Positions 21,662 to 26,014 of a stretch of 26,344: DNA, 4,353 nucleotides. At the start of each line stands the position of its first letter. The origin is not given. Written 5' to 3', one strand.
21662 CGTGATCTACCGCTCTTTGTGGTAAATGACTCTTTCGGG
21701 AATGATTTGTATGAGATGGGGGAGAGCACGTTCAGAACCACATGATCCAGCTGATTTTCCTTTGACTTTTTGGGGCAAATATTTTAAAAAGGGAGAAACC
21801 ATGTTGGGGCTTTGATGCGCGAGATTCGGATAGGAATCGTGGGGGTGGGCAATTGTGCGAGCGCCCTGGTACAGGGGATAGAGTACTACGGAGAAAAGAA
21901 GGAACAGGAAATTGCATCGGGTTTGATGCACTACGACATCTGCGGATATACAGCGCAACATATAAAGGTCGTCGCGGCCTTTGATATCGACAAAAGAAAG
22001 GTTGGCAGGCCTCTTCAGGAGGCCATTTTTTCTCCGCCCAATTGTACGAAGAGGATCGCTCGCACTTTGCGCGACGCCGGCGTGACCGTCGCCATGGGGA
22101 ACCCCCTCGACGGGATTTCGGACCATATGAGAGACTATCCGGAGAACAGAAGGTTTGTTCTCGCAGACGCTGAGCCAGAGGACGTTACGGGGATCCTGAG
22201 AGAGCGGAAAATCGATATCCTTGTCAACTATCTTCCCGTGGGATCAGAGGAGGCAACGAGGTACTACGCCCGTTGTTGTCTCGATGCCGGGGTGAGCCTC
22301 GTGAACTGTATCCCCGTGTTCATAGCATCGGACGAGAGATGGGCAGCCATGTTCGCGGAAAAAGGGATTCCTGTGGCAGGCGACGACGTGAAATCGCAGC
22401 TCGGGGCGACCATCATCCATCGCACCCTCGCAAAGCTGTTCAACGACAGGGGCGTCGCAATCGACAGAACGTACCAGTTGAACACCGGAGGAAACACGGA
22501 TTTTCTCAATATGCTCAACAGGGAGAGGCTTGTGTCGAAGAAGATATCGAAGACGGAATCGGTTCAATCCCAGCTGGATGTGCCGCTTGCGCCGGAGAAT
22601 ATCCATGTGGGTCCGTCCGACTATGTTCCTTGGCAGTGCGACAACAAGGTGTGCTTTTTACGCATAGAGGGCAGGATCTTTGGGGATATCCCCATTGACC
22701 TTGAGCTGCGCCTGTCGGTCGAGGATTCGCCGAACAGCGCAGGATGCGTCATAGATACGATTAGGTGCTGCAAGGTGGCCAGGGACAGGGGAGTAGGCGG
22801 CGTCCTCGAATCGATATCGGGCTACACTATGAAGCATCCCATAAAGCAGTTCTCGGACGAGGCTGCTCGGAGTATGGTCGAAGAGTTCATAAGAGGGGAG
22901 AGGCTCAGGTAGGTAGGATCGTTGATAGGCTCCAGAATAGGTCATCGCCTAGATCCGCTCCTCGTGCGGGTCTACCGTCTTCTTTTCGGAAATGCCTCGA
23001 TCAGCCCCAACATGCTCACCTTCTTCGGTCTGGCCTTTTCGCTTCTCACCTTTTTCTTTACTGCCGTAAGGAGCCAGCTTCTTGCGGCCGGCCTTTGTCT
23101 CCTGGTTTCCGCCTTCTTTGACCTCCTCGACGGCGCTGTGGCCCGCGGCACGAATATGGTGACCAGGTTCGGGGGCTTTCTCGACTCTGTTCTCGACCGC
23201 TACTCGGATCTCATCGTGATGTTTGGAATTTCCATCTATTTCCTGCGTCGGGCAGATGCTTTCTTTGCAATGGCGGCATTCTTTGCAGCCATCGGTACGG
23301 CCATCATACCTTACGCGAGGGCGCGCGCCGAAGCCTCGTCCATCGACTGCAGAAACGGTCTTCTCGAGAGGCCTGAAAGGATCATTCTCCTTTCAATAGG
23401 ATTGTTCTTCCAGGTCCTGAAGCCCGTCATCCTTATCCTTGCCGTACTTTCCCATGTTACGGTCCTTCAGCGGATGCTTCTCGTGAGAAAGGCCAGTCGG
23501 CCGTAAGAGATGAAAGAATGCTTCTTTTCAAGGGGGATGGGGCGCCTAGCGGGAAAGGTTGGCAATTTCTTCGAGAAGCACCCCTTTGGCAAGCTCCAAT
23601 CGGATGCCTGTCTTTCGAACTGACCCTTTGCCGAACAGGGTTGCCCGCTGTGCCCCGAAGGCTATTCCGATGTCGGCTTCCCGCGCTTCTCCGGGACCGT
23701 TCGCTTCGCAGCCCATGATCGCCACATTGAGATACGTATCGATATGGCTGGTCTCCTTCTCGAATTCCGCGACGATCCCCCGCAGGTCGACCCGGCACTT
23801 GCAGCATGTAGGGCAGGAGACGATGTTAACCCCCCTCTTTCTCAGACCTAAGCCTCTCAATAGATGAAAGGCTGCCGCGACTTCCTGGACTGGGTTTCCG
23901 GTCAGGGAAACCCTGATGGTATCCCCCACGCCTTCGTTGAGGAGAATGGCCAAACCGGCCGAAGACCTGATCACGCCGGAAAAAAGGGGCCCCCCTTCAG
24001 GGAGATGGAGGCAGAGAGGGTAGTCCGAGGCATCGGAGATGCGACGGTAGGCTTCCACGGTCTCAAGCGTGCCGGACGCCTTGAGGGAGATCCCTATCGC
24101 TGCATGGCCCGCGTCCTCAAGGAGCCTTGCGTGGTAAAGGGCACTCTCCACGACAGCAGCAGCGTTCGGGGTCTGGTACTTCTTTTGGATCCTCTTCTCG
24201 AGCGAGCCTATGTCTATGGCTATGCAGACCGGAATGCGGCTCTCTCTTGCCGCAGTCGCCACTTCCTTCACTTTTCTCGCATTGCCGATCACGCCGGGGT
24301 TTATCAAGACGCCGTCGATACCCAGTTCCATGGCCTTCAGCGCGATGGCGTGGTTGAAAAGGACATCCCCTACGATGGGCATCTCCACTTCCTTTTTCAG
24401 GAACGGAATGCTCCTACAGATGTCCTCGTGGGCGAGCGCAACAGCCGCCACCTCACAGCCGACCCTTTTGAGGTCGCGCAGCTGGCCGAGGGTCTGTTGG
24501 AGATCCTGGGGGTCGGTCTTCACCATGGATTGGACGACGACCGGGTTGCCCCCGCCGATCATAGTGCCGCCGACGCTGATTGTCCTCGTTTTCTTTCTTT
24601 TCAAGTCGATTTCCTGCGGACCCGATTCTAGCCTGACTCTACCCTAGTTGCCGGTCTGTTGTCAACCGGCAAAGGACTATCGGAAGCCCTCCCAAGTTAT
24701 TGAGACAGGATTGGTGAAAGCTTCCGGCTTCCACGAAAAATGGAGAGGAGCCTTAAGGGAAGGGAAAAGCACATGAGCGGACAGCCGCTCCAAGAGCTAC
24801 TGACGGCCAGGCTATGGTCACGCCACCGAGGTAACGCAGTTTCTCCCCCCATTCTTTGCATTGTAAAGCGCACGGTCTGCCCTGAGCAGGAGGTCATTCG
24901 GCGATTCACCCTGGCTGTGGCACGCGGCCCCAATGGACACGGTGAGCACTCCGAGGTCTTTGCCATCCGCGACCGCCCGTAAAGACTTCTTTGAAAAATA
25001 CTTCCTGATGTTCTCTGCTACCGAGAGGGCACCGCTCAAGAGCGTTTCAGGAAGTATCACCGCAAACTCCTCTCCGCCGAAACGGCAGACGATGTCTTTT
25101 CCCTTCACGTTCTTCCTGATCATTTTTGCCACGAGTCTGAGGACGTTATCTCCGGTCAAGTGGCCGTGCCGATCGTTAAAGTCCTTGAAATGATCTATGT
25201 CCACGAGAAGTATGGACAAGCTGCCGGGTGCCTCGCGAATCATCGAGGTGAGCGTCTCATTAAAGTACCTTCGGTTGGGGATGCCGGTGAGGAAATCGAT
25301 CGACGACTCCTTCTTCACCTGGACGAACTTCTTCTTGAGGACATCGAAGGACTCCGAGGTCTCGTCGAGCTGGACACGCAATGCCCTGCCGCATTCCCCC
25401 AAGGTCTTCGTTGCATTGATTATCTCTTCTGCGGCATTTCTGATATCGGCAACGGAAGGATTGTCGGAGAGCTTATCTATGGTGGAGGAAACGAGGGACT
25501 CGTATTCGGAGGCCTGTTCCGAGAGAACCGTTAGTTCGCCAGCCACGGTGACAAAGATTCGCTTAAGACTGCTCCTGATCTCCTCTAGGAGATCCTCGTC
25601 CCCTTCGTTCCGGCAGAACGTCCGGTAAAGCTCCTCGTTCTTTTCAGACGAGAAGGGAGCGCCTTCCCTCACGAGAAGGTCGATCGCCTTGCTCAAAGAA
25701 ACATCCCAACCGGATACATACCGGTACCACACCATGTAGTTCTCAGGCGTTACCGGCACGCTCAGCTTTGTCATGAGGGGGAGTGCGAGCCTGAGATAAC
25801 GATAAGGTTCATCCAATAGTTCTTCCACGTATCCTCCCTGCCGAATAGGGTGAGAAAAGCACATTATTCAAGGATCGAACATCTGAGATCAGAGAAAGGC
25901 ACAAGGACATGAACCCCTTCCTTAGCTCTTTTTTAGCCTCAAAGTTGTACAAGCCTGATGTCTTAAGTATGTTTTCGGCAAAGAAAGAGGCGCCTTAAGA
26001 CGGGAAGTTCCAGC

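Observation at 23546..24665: Intact, promoter-bearing IspG paralog that keeps its 4Fe-4S site but has lost the MEcPP-binding residues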

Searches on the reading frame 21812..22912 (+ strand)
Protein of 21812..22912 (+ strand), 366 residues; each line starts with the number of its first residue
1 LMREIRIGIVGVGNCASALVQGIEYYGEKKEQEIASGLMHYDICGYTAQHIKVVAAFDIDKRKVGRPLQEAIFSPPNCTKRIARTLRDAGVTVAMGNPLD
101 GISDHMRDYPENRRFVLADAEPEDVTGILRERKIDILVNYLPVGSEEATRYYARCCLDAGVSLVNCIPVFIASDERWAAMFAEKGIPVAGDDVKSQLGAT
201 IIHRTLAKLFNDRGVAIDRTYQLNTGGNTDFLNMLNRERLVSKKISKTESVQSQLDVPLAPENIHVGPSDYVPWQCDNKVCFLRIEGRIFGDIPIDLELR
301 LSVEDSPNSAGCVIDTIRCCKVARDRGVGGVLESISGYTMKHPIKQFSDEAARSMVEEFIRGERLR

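Call 12: search_protein_families(library=pfam, proteins=[window:21812-22912:+], max_evalue=0.001)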
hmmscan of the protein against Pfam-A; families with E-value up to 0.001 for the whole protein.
window:21812-22912:+ (366 aa): 1 family
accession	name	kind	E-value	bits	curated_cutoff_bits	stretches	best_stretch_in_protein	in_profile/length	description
PF01658.22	Inos-1-P_synth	-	3.8e-34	117.5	27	1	198-306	1-107/107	Myo-inositol-1-phosphate synthase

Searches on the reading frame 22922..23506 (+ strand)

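Call 12: search_protein_families(library=pfam, proteins=[window:22922-23506:+], max_evalue=0.001)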
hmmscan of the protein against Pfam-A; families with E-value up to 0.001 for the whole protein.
window:22922-23506:+ (194 aa): 1 family
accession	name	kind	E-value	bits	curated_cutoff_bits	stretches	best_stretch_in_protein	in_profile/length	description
PF01066.26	CDP-OH_P_transf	-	8.7e-19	68.9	22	1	28-176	3-148/152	CDP-alcohol phosphatidyltransferase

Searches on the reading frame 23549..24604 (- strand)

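Call 4: search_protein_families(library=pfam, proteins=[window:23549-24604:-], max_evalue=0.01)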
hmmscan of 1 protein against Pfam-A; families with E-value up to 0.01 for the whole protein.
window:23549-24604:- (352 aa): 2 families
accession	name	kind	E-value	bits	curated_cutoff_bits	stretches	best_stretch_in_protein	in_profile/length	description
PF04551.19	GcpE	-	2.1e-109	366.1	32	1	6-333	1-328/343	GcpE protein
PF05690.20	ThiG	-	0.002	17.9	23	1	66-121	167-222/247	Thiazole biosynthesis protein ThiG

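Call 5: search_protein_families(library=ncbifam, proteins=[window:23549-24604:-], max_evalue=0.01)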
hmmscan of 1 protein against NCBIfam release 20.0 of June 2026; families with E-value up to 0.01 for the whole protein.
window:23549-24604:- (352 aa): 4 families
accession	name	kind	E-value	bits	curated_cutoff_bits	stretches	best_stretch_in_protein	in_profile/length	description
NF001540.0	PRK00366.1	equivalog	4.8e-109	364.5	345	1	2-332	12-343/364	flavodoxin-dependent (E)-4-hydroxy-3-methylbut-2-enyl-diphosphate synthase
TIGR00612.1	ispG_gcpE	equivalog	7.8e-94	314.8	280.25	1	3-335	1-344/357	(E)-4-hydroxy-3-methylbut-2-enyl-diphosphate synthase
NF001912.0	PRK00694.1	equivalog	2.8e-42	145.1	1045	3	127-250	162-289/606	4-hydroxy-3-methylbut-2-en-1-yl diphosphate synthase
NF002534.0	PRK02048.1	equivalog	6e-39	134.2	886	3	118-253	149-288/613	4-hydroxy-3-methylbut-2-en-1-yl diphosphate synthase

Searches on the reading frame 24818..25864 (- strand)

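Call 12: search_protein_families(library=pfam, proteins=[window:24818-25864:-], max_evalue=0.001)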
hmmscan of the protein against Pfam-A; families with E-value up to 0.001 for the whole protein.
window:24818-25864:- (348 aa): 1 family
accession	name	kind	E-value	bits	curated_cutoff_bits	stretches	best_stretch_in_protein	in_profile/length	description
PF00990.26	GGDEF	-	4.2e-45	153.8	23.8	1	188-342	2-160/161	Diguanylate cyclase, GGDEF domain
